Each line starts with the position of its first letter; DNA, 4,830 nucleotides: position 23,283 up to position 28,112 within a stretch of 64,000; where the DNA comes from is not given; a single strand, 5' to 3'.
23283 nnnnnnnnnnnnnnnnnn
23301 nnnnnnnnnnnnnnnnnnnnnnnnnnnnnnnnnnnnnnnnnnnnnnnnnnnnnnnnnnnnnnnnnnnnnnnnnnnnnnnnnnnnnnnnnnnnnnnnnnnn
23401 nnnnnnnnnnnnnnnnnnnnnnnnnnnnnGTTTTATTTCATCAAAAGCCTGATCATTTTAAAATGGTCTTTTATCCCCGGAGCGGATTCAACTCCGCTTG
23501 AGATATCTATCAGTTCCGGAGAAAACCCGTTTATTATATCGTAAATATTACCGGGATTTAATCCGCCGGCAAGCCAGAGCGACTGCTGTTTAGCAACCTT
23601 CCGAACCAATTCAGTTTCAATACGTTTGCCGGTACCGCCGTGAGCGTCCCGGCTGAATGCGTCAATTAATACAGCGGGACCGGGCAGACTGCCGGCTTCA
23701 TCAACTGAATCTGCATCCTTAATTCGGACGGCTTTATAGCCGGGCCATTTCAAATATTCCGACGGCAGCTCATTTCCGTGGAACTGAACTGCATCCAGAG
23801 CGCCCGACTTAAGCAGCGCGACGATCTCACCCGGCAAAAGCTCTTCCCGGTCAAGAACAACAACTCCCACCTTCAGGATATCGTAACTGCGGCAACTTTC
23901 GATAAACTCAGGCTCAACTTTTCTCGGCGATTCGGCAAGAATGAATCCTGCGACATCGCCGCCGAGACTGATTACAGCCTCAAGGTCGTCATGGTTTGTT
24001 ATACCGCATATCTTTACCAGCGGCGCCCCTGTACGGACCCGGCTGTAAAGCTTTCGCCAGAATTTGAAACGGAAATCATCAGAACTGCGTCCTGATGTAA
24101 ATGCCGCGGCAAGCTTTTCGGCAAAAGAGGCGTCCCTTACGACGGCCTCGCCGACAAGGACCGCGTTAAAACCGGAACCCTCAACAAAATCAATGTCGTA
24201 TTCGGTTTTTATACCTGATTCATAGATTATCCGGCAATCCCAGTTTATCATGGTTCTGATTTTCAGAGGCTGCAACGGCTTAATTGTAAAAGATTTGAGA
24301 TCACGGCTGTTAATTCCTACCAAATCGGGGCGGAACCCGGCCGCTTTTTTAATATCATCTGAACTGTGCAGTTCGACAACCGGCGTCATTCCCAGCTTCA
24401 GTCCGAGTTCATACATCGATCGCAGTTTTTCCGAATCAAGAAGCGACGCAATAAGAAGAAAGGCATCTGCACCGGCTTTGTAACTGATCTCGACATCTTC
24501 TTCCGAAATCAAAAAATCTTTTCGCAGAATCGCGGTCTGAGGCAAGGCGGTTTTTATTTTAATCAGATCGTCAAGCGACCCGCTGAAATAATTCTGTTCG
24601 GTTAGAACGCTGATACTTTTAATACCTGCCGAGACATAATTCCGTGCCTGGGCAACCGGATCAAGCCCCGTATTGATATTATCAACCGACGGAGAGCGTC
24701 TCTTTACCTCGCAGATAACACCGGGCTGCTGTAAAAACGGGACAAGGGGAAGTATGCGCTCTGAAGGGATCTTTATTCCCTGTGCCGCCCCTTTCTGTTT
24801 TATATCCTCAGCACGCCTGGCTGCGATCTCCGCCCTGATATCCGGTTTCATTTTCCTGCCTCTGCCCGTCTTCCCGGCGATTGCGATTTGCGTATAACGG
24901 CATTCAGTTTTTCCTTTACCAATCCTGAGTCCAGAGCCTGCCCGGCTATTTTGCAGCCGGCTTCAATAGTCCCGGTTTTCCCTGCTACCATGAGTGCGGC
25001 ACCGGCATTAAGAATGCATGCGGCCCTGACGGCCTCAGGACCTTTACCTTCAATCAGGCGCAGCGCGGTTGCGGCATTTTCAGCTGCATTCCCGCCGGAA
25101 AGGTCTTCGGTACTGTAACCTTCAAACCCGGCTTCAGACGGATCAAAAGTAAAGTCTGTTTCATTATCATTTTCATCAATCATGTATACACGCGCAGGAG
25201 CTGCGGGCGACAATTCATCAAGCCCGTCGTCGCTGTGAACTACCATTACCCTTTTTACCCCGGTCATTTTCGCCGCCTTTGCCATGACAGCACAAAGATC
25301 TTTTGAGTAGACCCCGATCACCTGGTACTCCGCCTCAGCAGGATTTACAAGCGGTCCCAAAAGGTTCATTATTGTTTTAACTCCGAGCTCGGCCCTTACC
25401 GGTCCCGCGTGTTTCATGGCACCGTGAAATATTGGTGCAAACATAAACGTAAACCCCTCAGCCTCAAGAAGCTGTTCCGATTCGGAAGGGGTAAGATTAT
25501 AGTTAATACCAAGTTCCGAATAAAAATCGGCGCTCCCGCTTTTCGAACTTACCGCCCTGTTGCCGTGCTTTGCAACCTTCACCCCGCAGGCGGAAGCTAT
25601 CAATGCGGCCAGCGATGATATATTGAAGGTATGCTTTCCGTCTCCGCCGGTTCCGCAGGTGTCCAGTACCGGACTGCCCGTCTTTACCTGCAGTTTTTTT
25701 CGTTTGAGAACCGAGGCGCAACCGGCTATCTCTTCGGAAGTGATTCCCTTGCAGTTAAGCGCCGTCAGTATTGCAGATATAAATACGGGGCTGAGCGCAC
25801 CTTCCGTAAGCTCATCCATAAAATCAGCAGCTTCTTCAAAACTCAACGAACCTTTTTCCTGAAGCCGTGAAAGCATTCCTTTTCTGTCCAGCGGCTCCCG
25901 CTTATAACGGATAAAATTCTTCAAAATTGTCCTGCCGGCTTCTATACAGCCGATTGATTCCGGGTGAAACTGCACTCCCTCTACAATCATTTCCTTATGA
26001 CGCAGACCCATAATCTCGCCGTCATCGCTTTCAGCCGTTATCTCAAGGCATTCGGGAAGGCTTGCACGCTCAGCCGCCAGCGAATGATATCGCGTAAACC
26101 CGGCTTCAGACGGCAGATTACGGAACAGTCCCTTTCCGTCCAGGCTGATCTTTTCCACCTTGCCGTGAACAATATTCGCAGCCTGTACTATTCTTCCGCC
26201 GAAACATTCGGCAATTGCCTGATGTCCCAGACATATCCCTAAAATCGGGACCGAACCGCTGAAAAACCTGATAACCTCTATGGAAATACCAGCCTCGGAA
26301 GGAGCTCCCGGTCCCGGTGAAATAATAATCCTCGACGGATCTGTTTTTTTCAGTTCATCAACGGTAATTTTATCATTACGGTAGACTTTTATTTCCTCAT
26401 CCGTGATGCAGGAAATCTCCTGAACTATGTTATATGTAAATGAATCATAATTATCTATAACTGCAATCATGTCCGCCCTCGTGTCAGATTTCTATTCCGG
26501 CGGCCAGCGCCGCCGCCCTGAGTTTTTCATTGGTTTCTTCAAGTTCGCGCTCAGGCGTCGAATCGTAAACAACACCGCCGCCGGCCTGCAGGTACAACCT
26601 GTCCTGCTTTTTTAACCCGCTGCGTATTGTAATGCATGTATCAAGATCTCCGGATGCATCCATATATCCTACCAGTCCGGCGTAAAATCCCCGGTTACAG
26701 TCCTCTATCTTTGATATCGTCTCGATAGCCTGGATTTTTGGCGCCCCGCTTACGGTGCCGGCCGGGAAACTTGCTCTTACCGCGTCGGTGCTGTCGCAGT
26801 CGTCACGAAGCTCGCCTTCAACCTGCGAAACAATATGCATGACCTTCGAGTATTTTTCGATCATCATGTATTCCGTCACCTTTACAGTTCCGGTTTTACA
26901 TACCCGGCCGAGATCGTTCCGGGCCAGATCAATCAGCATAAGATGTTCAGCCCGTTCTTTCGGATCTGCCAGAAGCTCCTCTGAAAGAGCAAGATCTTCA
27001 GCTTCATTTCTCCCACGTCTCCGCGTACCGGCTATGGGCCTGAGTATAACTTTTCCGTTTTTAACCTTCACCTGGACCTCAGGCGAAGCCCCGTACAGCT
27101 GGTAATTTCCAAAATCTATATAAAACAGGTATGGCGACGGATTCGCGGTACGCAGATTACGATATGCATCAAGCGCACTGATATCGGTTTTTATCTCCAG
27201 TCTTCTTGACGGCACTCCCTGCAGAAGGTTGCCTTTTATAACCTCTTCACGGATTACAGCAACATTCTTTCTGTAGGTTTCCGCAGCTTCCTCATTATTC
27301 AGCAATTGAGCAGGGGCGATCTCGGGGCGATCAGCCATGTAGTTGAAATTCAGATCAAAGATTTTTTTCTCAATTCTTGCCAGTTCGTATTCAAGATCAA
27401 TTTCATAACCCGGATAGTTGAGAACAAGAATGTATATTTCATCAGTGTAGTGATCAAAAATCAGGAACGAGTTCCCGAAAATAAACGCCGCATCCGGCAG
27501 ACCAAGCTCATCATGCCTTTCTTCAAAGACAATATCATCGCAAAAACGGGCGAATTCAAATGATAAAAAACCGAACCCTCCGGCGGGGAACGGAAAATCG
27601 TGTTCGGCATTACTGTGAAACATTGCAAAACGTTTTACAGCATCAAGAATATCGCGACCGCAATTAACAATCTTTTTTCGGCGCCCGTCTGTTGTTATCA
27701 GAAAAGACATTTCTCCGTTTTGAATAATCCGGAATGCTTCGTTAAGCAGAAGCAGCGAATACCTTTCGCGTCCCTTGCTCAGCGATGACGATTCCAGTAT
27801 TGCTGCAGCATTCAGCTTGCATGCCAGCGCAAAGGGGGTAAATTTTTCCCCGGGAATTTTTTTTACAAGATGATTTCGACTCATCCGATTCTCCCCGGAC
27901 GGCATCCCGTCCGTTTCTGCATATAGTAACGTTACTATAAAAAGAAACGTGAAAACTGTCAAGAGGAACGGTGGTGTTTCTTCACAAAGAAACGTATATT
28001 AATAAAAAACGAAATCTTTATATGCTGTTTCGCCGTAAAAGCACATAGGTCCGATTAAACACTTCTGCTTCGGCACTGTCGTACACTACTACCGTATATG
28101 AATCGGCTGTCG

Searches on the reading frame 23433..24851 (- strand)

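Call 43: search_protein_families(library=pfam, proteins=[window:23433-24851:-], max_evalue=0.00001)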
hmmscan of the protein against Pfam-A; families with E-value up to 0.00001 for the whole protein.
window:23433-24851:- (472 aa): 2 families
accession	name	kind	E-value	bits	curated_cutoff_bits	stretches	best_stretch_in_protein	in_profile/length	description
PF00218.27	IGPS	-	3.1e-56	190.8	27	1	40-246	45-250/254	Indole-3-glycerol phosphate synthase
PF00697.28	PRAI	-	1.3e-30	107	22.7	1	279-469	1-190/193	N-(5'phosphoribosyl)anthranilate (PRA) isomerase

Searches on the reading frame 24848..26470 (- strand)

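Call 43: search_protein_families(library=pfam, proteins=[window:24848-26470:-], max_evalue=0.00001)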
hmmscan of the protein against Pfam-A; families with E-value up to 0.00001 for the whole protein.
window:24848-26470:- (540 aa): 4 families
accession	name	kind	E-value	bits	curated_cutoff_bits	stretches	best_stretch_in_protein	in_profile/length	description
PF00591.27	Glycos_transf_3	-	4.5e-84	282.5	27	1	267-516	3-250/253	Glycosyl transferase family, a/b domain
PF00117.34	GATase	-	1.3e-51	175.4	22.8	1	4-187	2-187/190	Glutamine amidotransferase class-I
PF02885.22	Glycos_trans_3N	-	5.5e-16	58.5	26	1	200-256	4-60/63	Glycosyl transferase family, helical bundle domain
PF07722.19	Peptidase_C26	-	6.3e-10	39.6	20.5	1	72-171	104-219/219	Peptidase C26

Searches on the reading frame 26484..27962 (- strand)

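Call 43: search_protein_families(library=pfam, proteins=[window:26484-27962:-], max_evalue=0.00001)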
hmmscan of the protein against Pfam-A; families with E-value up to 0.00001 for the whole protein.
window:26484-27962:- (492 aa): 2 families
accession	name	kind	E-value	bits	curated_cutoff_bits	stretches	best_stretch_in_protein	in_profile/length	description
PF00425.24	Chorismate_bind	-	5.3e-89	298.6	27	1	227-480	2-257/257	chorismate binding enzyme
PF04715.19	Anth_synt_I_N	-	8.8e-19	68.6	23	1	42-178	4-140/140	Anthranilate synthase component I, N terminal region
